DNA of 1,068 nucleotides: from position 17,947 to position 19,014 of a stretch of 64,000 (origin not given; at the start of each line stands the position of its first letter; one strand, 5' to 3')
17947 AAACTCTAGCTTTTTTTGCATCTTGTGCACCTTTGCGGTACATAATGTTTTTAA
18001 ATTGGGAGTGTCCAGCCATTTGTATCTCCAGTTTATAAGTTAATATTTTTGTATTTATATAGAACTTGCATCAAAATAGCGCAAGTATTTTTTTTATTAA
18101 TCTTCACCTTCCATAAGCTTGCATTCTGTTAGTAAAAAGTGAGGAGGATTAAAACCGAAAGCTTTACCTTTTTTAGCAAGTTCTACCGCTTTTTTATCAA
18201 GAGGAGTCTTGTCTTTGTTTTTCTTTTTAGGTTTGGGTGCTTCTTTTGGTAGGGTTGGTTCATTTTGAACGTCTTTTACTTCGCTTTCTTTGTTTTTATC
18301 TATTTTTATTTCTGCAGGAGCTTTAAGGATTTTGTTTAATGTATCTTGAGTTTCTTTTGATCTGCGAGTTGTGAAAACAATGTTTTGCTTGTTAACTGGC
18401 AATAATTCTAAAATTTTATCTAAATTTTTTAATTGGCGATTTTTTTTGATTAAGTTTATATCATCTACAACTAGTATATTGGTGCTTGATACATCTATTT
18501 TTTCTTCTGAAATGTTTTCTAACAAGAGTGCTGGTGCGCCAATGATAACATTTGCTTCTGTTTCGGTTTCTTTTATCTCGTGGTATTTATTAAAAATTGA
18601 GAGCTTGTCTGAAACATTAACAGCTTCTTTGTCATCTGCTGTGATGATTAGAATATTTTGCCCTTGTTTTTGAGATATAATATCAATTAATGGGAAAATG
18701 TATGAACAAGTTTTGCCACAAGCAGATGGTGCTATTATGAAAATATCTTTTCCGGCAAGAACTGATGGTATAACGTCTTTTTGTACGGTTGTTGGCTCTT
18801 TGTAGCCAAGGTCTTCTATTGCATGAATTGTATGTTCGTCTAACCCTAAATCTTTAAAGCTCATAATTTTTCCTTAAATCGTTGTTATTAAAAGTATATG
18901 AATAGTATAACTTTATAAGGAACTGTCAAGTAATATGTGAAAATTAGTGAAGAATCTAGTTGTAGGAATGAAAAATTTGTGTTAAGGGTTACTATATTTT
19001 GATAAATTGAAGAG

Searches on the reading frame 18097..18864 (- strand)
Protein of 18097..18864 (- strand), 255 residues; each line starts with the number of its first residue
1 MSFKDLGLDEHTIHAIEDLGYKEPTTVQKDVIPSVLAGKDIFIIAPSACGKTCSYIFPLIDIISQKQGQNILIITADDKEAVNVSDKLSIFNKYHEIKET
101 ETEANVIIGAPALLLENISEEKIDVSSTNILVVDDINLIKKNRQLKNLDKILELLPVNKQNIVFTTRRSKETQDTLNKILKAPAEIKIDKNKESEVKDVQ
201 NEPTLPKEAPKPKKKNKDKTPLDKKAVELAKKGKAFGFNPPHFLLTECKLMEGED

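Call 46: search_protein_families(library=pfam, proteins=[window:18097-18864:-], max_evalue=0.001)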
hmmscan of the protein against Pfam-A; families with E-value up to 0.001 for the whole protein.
window:18097-18864:- (255 aa): 1 family
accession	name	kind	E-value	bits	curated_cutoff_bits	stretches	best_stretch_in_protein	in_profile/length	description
PF00270.35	DEAD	-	6.6e-15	55.7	26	1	25-165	1-157/167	DEAD/DEAH box helicase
